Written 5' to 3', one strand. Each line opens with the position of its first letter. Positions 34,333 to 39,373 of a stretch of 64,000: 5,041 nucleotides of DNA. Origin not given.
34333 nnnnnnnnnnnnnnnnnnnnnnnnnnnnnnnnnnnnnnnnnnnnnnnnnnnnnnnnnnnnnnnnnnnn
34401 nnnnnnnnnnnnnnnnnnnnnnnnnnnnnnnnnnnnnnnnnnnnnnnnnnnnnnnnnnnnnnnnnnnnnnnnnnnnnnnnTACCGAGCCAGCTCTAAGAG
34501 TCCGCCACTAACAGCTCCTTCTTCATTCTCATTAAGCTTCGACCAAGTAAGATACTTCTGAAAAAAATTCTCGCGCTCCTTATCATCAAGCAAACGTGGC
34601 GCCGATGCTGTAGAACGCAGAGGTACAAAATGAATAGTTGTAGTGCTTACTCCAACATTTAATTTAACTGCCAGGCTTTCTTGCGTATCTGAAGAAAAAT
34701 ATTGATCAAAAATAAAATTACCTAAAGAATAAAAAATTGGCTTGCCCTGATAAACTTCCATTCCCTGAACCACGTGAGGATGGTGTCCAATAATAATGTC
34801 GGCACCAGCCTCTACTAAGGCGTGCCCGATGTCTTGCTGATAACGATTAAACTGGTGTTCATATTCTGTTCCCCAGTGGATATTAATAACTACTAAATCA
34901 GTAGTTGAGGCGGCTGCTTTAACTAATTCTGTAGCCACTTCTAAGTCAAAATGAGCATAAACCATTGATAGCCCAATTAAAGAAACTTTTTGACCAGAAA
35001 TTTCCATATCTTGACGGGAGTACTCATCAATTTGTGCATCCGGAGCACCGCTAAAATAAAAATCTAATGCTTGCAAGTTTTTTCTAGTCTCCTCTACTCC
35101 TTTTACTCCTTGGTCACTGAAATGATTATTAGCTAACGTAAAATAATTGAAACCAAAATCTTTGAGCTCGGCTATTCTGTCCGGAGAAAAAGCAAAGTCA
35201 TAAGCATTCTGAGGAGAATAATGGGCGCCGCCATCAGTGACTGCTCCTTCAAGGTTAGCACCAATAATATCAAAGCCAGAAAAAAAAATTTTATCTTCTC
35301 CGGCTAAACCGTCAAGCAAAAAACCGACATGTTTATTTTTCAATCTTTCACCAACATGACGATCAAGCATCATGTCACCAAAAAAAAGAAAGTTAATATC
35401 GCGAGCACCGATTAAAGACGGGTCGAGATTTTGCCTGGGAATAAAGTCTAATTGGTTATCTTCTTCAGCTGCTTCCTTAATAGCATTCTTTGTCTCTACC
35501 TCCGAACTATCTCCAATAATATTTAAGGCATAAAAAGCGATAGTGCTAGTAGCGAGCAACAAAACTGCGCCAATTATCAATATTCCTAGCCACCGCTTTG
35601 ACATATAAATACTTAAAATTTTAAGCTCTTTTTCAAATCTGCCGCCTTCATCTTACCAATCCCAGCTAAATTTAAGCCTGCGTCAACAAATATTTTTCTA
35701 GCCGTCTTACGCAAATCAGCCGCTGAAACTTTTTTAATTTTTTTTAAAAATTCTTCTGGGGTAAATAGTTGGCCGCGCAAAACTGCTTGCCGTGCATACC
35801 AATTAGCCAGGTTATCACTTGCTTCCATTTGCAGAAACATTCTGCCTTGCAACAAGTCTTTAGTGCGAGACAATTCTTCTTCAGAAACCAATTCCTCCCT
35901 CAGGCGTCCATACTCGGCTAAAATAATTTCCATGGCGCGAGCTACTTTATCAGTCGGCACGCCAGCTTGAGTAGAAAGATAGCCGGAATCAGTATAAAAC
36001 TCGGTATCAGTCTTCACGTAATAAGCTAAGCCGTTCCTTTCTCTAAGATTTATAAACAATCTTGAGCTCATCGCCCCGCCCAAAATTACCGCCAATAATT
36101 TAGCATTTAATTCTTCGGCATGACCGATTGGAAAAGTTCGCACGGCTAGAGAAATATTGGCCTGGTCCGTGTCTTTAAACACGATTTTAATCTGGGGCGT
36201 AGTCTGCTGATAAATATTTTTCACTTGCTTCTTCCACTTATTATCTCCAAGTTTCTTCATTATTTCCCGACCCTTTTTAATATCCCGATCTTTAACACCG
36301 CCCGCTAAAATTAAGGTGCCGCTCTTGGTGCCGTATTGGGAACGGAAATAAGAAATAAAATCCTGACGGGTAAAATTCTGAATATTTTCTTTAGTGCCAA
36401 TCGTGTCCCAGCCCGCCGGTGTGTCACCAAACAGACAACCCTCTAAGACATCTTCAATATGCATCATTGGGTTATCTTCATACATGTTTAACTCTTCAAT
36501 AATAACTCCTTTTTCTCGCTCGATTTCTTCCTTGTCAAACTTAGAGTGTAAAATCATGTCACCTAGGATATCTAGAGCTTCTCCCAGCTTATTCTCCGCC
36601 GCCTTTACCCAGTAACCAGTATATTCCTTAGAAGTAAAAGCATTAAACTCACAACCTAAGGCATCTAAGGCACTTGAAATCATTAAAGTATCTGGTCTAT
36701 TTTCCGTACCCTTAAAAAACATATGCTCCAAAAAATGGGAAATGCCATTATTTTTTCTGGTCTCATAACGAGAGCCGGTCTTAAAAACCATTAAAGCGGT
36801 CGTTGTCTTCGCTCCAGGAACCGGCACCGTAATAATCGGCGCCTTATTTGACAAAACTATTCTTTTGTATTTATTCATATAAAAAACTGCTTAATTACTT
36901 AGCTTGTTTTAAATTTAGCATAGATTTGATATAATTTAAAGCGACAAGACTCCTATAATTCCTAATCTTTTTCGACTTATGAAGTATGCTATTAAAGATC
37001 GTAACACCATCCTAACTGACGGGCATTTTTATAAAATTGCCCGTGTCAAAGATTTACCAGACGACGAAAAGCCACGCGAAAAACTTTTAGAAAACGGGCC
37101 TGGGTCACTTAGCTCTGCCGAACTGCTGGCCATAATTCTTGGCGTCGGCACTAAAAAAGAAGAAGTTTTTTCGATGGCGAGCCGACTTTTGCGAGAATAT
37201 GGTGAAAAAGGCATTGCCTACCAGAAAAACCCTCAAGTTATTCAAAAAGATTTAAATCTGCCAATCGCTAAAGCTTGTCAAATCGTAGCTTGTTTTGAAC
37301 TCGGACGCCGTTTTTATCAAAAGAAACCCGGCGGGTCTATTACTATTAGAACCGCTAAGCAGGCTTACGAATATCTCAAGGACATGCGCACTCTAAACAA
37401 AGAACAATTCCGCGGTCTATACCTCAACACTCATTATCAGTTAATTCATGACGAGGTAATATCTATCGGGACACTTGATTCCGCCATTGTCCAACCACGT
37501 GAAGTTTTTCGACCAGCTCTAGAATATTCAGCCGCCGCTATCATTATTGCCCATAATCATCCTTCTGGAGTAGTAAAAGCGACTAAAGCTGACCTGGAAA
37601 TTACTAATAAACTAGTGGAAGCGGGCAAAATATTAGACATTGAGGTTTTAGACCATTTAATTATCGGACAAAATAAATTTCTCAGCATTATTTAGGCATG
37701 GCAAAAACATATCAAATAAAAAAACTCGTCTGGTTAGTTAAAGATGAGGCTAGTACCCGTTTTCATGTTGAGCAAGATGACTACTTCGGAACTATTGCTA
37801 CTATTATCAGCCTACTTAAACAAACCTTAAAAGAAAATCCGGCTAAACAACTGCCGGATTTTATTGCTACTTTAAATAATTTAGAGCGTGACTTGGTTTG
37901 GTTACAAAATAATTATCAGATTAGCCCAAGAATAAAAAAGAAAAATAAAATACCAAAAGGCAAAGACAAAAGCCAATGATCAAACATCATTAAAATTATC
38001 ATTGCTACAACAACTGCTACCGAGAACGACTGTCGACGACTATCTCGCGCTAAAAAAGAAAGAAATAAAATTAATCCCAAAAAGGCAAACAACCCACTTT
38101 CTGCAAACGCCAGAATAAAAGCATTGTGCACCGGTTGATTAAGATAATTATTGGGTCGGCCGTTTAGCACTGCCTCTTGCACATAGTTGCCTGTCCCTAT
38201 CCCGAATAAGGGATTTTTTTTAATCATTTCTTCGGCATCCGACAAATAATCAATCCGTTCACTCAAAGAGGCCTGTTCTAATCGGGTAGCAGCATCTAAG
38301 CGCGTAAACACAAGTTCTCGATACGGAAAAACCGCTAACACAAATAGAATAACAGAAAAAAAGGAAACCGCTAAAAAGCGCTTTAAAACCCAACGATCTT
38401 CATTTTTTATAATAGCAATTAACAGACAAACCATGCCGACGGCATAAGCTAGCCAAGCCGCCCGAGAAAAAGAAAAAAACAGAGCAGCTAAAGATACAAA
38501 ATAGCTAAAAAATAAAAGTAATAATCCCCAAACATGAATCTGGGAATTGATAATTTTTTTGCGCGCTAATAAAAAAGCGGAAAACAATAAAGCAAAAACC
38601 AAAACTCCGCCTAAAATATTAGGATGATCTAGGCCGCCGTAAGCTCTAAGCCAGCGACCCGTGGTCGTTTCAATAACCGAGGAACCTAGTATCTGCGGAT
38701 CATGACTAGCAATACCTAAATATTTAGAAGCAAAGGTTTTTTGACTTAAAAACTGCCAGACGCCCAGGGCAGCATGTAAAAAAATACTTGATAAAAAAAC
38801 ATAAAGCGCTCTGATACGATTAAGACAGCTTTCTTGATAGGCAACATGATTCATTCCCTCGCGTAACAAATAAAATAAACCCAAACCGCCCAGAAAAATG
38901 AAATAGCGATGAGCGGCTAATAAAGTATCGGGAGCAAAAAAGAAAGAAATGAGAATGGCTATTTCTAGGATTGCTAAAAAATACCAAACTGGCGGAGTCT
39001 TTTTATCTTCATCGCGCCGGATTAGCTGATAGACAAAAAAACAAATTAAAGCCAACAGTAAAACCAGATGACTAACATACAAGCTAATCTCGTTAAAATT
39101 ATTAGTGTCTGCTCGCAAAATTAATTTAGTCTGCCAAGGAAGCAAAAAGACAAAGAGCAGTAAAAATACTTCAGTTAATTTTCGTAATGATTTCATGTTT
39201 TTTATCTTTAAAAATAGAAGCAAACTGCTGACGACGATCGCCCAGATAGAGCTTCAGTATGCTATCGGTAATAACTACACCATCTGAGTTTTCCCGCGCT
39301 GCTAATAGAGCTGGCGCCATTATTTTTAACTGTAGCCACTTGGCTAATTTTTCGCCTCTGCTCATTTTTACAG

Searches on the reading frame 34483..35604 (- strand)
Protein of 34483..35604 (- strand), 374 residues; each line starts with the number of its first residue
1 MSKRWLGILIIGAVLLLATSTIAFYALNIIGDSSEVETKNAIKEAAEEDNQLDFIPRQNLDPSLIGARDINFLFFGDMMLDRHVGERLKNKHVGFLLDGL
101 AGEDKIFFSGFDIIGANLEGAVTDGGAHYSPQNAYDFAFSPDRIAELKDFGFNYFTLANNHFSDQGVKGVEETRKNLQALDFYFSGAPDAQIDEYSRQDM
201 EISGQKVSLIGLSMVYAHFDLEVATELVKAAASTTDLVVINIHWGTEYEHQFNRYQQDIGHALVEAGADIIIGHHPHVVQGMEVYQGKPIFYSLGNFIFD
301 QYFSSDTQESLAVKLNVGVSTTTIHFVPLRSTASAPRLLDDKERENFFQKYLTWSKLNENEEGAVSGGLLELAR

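Call 16: search_protein_families(library=pfam, proteins=[window:34483-35604:-], max_evalue=0.001)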
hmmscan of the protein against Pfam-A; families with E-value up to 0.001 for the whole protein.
window:34483-35604:- (374 aa): 1 family
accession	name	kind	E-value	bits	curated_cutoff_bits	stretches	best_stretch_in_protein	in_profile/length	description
PF09587.15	PGA_cap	-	1.4e-54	185.7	27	1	73-301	3-255/255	Bacterial capsule synthesis protein PGA_cap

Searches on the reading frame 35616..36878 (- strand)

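Call 16: search_protein_families(library=pfam, proteins=[window:35616-36878:-], max_evalue=0.001)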
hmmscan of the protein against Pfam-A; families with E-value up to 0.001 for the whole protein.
window:35616-36878:- (421 aa): 2 families
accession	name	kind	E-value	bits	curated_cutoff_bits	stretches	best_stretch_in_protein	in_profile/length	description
PF00675.25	Peptidase_M16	-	2.4e-38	131.8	22.3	1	21-162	8-148/149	Insulinase (Peptidase family M16)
PF05193.26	Peptidase_M16_C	-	3.5e-28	99.2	23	1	168-342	1-180/181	Peptidase M16 inactive domain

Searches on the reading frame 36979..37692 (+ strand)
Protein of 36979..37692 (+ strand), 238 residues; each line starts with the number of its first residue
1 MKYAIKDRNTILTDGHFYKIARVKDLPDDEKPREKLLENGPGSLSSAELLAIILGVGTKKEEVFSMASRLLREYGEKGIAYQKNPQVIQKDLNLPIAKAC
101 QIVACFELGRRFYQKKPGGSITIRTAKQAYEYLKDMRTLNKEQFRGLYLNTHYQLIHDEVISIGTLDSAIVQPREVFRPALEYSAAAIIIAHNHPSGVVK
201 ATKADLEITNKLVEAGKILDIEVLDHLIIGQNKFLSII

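Call 16: search_protein_families(library=pfam, proteins=[window:36979-37692:+], max_evalue=0.001)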
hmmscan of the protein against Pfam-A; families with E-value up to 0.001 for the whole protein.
window:36979-37692:+ (238 aa): 2 families
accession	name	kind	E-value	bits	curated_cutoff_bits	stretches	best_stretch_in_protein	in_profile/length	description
PF04002.20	RadC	-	2.6e-40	137.5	22.1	1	123-237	1-116/121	RadC-like JAB domain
PF20582.4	UPF0758_N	-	1.9e-18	66.7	27.1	1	23-75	1-53/77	UPF0758 N-terminal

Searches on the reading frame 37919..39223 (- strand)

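Call 15: search_protein_families(library=pfam, proteins=[window:37919-39223:-], max_evalue=0.001)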
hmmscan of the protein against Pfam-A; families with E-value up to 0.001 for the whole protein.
window:37919-39223:- (435 aa): 1 family
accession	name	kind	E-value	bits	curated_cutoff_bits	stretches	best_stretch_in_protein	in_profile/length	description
PF04932.20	Wzy_C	-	9.9e-22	77.8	31.7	1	241-384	3-148/149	O-Antigen ligase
